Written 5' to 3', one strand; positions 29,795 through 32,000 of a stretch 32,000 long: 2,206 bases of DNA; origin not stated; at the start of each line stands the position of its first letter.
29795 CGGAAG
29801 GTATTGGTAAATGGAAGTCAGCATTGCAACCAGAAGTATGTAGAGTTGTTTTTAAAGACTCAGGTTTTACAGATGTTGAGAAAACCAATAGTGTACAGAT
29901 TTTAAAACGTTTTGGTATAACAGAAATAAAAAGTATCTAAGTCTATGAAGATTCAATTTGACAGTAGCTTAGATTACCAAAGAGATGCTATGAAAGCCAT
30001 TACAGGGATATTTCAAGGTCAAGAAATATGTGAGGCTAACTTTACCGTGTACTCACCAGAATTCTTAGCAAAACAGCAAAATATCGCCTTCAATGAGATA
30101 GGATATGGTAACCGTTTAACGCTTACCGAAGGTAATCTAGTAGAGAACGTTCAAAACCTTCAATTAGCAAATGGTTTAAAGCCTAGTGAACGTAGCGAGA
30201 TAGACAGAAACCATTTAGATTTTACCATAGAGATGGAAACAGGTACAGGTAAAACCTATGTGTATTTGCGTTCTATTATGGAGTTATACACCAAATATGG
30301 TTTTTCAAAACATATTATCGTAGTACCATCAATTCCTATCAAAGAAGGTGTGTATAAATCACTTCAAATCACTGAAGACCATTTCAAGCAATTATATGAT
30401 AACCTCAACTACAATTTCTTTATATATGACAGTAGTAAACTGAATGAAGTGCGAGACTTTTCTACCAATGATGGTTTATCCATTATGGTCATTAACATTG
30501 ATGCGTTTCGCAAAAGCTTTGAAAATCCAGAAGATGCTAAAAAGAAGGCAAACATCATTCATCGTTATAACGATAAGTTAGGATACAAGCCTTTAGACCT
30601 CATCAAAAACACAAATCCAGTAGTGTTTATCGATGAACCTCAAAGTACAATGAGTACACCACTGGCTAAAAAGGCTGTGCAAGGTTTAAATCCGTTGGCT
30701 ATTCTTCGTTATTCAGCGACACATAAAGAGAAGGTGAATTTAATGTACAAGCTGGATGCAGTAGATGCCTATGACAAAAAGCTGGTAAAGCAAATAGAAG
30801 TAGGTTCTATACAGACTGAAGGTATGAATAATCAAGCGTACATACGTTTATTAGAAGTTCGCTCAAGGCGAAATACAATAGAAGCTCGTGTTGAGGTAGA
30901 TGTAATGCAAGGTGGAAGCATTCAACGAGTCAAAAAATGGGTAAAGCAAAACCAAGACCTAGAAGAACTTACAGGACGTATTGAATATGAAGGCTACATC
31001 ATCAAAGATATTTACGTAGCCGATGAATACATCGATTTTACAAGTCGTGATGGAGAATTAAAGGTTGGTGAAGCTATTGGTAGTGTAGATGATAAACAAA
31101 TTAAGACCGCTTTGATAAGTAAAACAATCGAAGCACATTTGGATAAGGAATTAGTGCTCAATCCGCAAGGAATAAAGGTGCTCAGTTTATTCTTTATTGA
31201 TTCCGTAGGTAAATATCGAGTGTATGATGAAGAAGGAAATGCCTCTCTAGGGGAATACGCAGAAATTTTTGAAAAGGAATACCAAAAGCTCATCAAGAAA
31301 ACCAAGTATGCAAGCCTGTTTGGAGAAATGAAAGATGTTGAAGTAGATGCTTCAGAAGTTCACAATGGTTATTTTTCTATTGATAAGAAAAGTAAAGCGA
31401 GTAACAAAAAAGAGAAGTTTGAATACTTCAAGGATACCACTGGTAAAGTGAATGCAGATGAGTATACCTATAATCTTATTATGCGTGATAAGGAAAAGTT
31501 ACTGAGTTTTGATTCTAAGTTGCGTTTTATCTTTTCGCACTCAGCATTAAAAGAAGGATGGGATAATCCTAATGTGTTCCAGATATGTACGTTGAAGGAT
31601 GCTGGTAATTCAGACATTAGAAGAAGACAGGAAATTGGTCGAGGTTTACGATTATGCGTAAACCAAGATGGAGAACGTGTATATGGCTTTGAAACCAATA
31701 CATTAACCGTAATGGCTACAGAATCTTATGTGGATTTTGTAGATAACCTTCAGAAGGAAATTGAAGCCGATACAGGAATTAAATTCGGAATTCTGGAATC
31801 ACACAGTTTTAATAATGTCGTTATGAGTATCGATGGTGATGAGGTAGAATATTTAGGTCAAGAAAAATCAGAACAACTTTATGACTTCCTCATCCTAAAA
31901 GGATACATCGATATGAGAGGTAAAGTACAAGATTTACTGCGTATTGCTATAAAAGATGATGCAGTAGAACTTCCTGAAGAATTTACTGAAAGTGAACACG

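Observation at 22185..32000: Six-gene plus-strand operon: XRE regulator, SNF2 helicase, DUF4391-like, GmrSD-like, Type III Mod, Type III Res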

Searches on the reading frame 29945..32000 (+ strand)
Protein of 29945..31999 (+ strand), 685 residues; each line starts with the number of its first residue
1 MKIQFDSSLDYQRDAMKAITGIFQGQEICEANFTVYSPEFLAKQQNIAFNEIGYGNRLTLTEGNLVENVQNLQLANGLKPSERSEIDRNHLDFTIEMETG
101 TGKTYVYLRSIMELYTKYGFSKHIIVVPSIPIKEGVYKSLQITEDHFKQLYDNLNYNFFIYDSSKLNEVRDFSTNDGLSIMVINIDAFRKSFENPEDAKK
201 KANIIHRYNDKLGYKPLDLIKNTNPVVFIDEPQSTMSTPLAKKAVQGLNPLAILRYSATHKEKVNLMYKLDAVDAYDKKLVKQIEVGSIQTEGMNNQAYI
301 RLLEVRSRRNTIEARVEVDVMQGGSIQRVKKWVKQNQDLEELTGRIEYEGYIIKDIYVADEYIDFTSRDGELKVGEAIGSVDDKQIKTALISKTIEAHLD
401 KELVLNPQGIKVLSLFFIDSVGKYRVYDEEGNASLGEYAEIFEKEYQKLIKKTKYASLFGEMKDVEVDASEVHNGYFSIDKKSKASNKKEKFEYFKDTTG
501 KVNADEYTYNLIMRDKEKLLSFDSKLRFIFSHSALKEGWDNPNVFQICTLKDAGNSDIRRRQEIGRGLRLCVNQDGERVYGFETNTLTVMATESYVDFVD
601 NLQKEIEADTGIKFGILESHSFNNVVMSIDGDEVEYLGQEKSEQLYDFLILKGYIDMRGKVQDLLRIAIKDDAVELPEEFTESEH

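Call 6: search_protein_families(library=pfam, proteins=[window:29945-32000:+], max_evalue=0.01)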
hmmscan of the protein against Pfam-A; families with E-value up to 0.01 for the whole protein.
window:29945-32000:+ (685 aa): 2 families
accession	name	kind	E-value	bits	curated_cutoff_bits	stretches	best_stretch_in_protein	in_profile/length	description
PF04851.21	ResIII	-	6e-11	43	22.5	1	85-260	18-162/164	Type III restriction enzyme, res subunit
PF00270.35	DEAD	-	7.8e-05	22.9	26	1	90-192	15-109/167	DEAD/DEAH box helicase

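Call 7: search_protein_families(library=padloc, proteins=[window:29945-32000:+], max_evalue=0.01)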
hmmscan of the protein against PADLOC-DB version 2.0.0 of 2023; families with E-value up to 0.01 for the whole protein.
window:29945-32000:+ (685 aa): 3 families
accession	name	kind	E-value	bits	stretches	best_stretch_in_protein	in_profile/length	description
PDLC03647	REase_III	-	3.5e-227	755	1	1-682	1-661/989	Type III restriction enzyme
PDLC03649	REase_III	-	1.1e-72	243.3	1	1-610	3-577/973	Type III restriction enzyme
PDLC03650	REase_III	-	6e-05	19.6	1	525-571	377-422/898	Type III restriction enzyme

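Call 9: search_protein_families(library=ncbifam, proteins=[window:29945-32000:+], max_evalue=0.001)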
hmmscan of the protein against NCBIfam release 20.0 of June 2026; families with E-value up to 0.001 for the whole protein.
window:29945-32000:+ (685 aa): 2 families
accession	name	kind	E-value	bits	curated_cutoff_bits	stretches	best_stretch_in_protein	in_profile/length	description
NF012027.0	PRK15483.1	equivalog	7e-79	265.9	564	1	1-663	1-635/986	type III restriction-modification system endonuclease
NF046055.1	restr_BPTD_3080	equivalog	0.00031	18.8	800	0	463-570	504-617/970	BPTD_3080 family restriction endonuclease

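Call 72: search_dna_similar(query=window:29945-31999:+, collection=plasmids, mode=protein, max_evalue=1e-20, max_rows=60)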
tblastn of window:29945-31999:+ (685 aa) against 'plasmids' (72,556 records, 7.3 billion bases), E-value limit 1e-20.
Records with a match: 278; places in all: 281; records where one place covers at least 80% of the query: 240.
Best place of each record, by identity: <60% 278.
By first word of the organism name: Escherichia 67; Enterococcus 29; Klebsiella 22; Salmonella 21; Bacillus 17; Listeria 16; Acinetobacter 11; Lactococcus 9; Vibrio 8; Enterobacter 7; and 45 more.
By predicted mobility (MOB-suite, as given by PLSDB): non-mobilizable 175; mobilizable 67; conjugative 36.
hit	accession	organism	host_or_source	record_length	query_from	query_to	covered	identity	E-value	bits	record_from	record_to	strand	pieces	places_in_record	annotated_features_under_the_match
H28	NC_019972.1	Methanomethylovorans hollandica DSM 15978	-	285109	1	683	100%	55.2%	0e+0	715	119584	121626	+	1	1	DEAD/DEAH box helicase family protein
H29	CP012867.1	Persicobacter sp. JZB09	cell culture,soil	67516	1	681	99%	54.5%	0e+0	700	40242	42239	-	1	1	record has no annotation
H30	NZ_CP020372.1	Candidatus Thiodictyon syntrophicum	meromictic lake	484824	1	680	99%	53.1%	0e+0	714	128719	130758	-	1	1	DEAD/DEAH box helicase family protein | virulence RhuM family protein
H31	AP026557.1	Vibrio alginolyticus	shrimp,shrimp food,homogenised shrimp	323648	1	682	100%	52.8%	0e+0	685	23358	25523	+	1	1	type III restriction endonuclease subunit R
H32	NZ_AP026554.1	Vibrio vulnificus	shrimp,shrimp food,homogenised shrimp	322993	1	682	100%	52.8%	0e+0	685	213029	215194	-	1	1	DEAD/DEAH box helicase family protein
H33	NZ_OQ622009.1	Vibrio parahaemolyticus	-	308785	1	682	100%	52.8%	0e+0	685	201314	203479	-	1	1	DEAD/DEAH box helicase family protein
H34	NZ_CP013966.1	Aeromonas hydrophila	fish,cell culture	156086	1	682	100%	52.6%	0e+0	679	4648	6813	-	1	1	DEAD/DEAH box helicase family protein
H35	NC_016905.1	Shewanella baltica OS678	-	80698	1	678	99%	52.1%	0e+0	663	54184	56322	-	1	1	DEAD/DEAH box helicase family protein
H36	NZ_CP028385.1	Providencia heimbachae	porcine,cell culture,feces from ...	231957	1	678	99%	52.0%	0e+0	662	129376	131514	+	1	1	DEAD/DEAH box helicase family protein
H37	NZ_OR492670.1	Acinetobacter gerneri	-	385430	1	677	99%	49.9%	0e+0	630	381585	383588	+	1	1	DEAD/DEAH box helicase family protein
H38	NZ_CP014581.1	Paraburkholderia phytofirmans OLGA172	-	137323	1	680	99%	48.9%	0e+0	623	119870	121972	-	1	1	DEAD/DEAH box helicase family protein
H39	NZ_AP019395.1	Enterococcus faecium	eutrophic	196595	1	680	99%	47.0%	8e-174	558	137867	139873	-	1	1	DEAD/DEAH box helicase family protein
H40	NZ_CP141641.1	Enterococcus casseliflavus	Moschus berezovskii,pure culure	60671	1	680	99%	46.7%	4e-173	556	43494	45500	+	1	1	DEAD/DEAH box helicase family protein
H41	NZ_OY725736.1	Monoglobus pectinilyticus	-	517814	1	680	99%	46.6%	3e-167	538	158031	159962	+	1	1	DEAD/DEAH box helicase family protein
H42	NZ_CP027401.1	Enterococcus faecium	Homo sapiens,blood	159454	1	680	99%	46.6%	2e-172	553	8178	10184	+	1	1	DEAD/DEAH box helicase family protein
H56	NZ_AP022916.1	Bacillus cereus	-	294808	1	682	100%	45.3%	5e-159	515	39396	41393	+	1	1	DEAD/DEAH box helicase family protein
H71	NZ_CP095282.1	Aeromonas hydrophila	Homo sapiens,ascites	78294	1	685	100%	45.0%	2e-162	525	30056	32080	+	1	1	DEAD/DEAH box helicase family protein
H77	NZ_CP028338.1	Lactiplantibacillus plantarum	cell culture,Water kimchi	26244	1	680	99%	42.5%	1e-144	473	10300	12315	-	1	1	DEAD/DEAH box helicase family protein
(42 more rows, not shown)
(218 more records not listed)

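Call 73: get_annotated_region(hit=H30, flank=10000)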
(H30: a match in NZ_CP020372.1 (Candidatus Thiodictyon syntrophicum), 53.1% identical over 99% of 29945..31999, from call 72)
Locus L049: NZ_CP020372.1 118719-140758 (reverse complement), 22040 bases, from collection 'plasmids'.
description: Candidatus Thiodictyon syntrophicum strain Cad16T plasmid pTs485, complete sequence
organism: Candidatus Thiodictyon syntrophicum (NCBI taxid 1166950)
taxonomy: Bacteria; Pseudomonadota; Gammaproteobacteria; Chromatiales; Chromatiaceae; Thiodictyon; Candidatus Thiodictyon syntrophicum
host: -; source: meromictic lake; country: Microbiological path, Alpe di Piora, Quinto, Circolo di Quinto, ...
typing (MOB-suite, as given by PLSDB): non-mobilizable
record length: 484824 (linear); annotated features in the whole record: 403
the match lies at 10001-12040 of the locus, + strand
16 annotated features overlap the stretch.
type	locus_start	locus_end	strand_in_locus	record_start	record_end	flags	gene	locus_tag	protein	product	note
CDS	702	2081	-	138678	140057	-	ppsR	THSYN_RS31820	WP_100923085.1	transcriptional regulator PpsR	GO:0010109 - regulation of photosynthesis [Evidence IEA]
CDS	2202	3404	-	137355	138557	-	-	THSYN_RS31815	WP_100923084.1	geranylgeranyl diphosphate reductase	GO:0030494 - bacteriochlorophyll biosynthetic process [Evidence IEA]; GO:0015995 - chlorophyll biosynthetic process ...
CDS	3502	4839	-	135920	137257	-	-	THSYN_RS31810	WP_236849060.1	BCD family MFS transporter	-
CDS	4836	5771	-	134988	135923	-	chlG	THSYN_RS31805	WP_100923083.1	chlorophyll synthase ChlG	-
CDS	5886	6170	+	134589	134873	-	-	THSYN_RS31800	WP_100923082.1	DUF1778 domain-containing protein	-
CDS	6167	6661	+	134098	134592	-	-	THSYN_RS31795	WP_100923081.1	GNAT family N-acetyltransferase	-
CDS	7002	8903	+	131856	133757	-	-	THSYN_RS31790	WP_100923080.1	site-specific DNA-methyltransferase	GO:0006306 - DNA methylation [Evidence IEA]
CDS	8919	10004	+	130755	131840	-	-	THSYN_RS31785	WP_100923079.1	virulence RhuM family protein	-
CDS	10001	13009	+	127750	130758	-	-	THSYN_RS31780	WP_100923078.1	DEAD/DEAH box helicase family protein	-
CDS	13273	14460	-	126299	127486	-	-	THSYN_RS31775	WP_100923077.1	DUF3322 domain-containing protein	-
CDS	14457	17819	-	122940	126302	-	-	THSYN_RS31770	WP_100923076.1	ATP-binding protein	-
CDS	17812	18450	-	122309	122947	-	-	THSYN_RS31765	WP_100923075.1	DUF4194 domain-containing protein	-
CDS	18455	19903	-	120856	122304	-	-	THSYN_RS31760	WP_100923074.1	DUF3375 domain-containing protein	-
CDS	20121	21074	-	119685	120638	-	-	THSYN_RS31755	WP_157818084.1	hypothetical protein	-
CDS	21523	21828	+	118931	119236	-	-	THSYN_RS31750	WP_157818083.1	hypothetical protein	-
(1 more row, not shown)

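Call 74: get_annotated_region(hit=H56, flank=10000)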
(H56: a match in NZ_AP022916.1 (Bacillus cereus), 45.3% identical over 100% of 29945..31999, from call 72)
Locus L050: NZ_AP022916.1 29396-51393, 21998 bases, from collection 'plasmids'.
description: Bacillus cereus strain MRY14-0105 plasmid pMRY14-0105_1, complete sequence
organism: Bacillus cereus (NCBI taxid 1396)
taxonomy: Bacteria; Bacillota; Bacilli; Bacillales; Bacillaceae; Bacillus; Bacillus cereus
host: -; source: -; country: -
typing (MOB-suite, as given by PLSDB): non-mobilizable; replicon rep_cluster_125; mating-pair formation MPF_T
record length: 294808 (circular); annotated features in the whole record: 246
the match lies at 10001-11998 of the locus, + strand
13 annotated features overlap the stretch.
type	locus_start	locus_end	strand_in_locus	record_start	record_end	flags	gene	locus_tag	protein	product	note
CDS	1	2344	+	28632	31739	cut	drmA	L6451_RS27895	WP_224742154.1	DISARM system helicase DrmA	-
CDS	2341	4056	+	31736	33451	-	-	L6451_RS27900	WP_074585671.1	DUF1998 domain-containing protein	-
CDS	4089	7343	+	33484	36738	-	-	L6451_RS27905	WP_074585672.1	helicase-related protein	-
CDS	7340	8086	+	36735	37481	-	-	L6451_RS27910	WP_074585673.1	DUF4391 domain-containing protein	-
CDS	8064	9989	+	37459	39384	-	-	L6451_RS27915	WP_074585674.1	site-specific DNA-methyltransferase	GO:0006306 - DNA methylation [Evidence IEA]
CDS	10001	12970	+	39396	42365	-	-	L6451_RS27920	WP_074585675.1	DEAD/DEAH box helicase family protein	-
CDS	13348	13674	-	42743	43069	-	-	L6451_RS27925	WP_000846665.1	helix-turn-helix transcriptional regulator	-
CDS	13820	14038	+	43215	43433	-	-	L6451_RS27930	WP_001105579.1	helix-turn-helix transcriptional regulator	-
CDS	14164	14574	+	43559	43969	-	-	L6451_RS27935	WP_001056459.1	hypothetical protein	-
CDS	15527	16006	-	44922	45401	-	-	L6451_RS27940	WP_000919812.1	CPBP family intramembrane glutamic endopeptidase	GO:0071586 - CAAX-box protein processing [Evidence IEA]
CDS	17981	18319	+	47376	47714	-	-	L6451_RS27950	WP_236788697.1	hypothetical protein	-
CDS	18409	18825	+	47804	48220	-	-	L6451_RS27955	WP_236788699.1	hypothetical protein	-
CDS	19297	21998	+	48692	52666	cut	-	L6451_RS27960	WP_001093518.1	SIR2 family protein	-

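Call 75: get_annotated_region(hit=H71, flank=10000)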
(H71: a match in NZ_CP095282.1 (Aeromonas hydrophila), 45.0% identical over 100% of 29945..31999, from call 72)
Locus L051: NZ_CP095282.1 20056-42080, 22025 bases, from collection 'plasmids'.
description: Aeromonas hydrophila strain Ah2111 plasmid unnamed1, complete sequence
organism: Aeromonas hydrophila (NCBI taxid 644)
taxonomy: Bacteria; Pseudomonadota; Gammaproteobacteria; Aeromonadales; Aeromonadaceae; Aeromonas; Aeromonas hydrophila
host: -; source: Homo sapiens,ascites; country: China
typing (MOB-suite, as given by PLSDB): conjugative; replicon rep_cluster_1169,rep_cluster_2021; relaxase MOBF; mating-pair formation MPF_F
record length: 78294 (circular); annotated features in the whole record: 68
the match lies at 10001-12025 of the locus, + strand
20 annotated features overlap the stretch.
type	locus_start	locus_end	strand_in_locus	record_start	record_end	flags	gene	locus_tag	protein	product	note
CDS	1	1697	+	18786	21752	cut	-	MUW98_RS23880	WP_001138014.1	Tn3-like element TnAs1 family transposase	GO:0006313 - DNA transposition [Evidence IEA]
CDS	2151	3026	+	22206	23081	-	-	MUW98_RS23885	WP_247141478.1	hypothetical protein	-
CDS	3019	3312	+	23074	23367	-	-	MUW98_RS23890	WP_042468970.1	hypothetical protein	-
CDS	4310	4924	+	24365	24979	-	-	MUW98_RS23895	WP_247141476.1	recombinase family protein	GO:0006310 - DNA recombination [Evidence IEA]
CDS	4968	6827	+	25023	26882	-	-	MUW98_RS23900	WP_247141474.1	DUF4209 domain-containing protein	-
CDS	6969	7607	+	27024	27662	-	-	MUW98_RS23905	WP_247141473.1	recombinase family protein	-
CDS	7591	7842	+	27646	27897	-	-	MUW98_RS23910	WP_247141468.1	hypothetical protein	-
CDS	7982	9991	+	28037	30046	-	-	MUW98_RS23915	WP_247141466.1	site-specific DNA-methyltransferase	GO:0006306 - DNA methylation [Evidence IEA]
CDS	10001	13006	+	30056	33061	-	-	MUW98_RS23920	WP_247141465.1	DEAD/DEAH box helicase family protein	-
CDS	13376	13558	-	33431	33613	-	-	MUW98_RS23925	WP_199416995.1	hypothetical protein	-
CDS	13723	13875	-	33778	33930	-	-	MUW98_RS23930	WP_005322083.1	Hok/Gef family protein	-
CDS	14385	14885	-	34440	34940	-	-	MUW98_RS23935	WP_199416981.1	hypothetical protein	-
CDS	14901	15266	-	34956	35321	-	-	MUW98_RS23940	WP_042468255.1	hypothetical protein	-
CDS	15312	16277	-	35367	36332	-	-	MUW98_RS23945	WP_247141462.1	nucleotidyl transferase AbiEii/AbiGii toxin family protein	-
CDS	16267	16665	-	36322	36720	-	-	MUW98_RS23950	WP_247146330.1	DUF6088 family protein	-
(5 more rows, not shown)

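Call 76: get_annotated_region(hit=H77, flank=10000)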
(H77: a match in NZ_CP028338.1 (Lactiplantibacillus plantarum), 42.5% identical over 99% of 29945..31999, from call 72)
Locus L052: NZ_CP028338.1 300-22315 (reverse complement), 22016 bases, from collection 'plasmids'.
description: Lactiplantibacillus plantarum strain SRCM101167 plasmid unnamed4, complete sequence
organism: Lactiplantibacillus plantarum (NCBI taxid 1590)
taxonomy: Bacteria; Bacillota; Bacilli; Lactobacillales; Lactobacillaceae; Lactiplantibacillus; Lactiplantibacillus plantarum
host: -; source: cell culture,Water kimchi; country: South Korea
typing (MOB-suite, as given by PLSDB): mobilizable; replicon rep_cluster_1058,rep_cluster_1948; relaxase MOBP
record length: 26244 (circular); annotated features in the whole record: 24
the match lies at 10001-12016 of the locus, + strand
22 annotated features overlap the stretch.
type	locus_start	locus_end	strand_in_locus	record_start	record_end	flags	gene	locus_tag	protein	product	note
CDS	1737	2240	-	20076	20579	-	-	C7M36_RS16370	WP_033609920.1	DUF536 domain-containing protein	-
CDS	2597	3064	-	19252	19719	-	-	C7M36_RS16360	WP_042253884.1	DNA starvation/stationary phase protection protein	-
CDS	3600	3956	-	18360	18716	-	-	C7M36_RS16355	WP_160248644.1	type II toxin-antitoxin system YafQ family toxin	-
CDS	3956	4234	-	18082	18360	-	-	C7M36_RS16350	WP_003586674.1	type II toxin-antitoxin system prevent-host-death family antitoxin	GO:0008219 - cell death [Evidence IEA]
CDS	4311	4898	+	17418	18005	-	-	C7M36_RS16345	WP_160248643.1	site-specific integrase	-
CDS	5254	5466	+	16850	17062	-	-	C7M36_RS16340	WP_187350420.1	hypothetical protein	-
CDS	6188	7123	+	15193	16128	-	-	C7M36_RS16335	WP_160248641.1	replication initiation protein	GO:0006270 - DNA replication initiation [Evidence IEA]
CDS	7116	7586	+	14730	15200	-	-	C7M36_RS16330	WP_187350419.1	DUF536 domain-containing protein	-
CDS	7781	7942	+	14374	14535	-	-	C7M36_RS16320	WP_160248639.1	DUF4391 domain-containing protein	-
CDS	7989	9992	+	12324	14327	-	-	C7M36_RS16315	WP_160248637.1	site-specific DNA-methyltransferase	GO:0006306 - DNA methylation [Evidence IEA]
CDS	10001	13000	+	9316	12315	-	-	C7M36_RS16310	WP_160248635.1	DEAD/DEAH box helicase family protein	-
CDS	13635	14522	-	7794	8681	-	-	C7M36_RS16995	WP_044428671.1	IS3 family transposase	-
CDS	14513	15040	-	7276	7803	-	-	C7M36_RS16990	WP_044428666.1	helix-turn-helix domain-containing protein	-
CDS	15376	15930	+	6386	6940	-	-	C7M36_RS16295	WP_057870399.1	histidine phosphatase family protein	-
CDS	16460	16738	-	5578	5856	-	-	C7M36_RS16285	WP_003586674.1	type II toxin-antitoxin system prevent-host-death family antitoxin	GO:0008219 - cell death [Evidence IEA]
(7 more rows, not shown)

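Call 78: get_annotated_region(hit=H41, flank=10000)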
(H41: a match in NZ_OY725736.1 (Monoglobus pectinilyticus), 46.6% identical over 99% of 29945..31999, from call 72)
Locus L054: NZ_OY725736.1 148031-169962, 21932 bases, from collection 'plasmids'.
description: Monoglobus pectinilyticus strain Ruminococcaceae species TSDC17.2-1.2 plasmid 12, complete sequence
organism: Monoglobus pectinilyticus (NCBI taxid 1981510)
taxonomy: Bacteria; Bacillota; Clostridia; Monoglobales; Monoglobaceae; Monoglobus; Monoglobus pectinilyticus
host: -; source: -; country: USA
typing (MOB-suite, as given by PLSDB): non-mobilizable
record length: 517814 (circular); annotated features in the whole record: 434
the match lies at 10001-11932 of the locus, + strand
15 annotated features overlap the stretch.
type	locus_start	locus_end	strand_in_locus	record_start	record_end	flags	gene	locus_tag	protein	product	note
CDS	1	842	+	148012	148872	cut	-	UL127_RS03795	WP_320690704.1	ParB/RepB/Spo0J family partition protein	GO:0007059 - chromosome segregation [Evidence IEA]; GO:0000910 - cytokinesis [Evidence IEA]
CDS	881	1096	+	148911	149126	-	-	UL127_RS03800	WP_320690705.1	hypothetical protein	-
CDS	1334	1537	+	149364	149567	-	-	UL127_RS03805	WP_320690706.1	helix-turn-helix transcriptional regulator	-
CDS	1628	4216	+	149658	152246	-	-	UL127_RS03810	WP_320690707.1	DEAD/DEAH box helicase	-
CDS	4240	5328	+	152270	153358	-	-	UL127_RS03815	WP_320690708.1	virulence RhuM family protein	-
CDS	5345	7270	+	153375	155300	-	-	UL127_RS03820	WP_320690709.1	site-specific DNA-methyltransferase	GO:0006306 - DNA methylation [Evidence IEA]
CDS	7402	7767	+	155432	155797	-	-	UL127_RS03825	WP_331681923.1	transposase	GO:0006313 - DNA transposition [Evidence IEA]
CDS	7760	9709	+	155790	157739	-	-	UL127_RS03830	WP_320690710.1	site-specific DNA-methyltransferase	GO:0006306 - DNA methylation [Evidence IEA]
CDS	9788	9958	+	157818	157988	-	-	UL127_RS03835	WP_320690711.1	hypothetical protein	-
CDS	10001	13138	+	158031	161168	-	-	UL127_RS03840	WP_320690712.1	DEAD/DEAH box helicase family protein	-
CDS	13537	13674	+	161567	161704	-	-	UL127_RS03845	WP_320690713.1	hypothetical protein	-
CDS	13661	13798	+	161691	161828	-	-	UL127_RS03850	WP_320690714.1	hypothetical protein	-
CDS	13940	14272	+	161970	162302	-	-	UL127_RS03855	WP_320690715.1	cupin domain-containing protein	-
CDS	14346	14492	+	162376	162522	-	-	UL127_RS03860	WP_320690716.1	hypothetical protein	-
CDS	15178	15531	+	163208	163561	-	-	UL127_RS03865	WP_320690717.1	TnpV protein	-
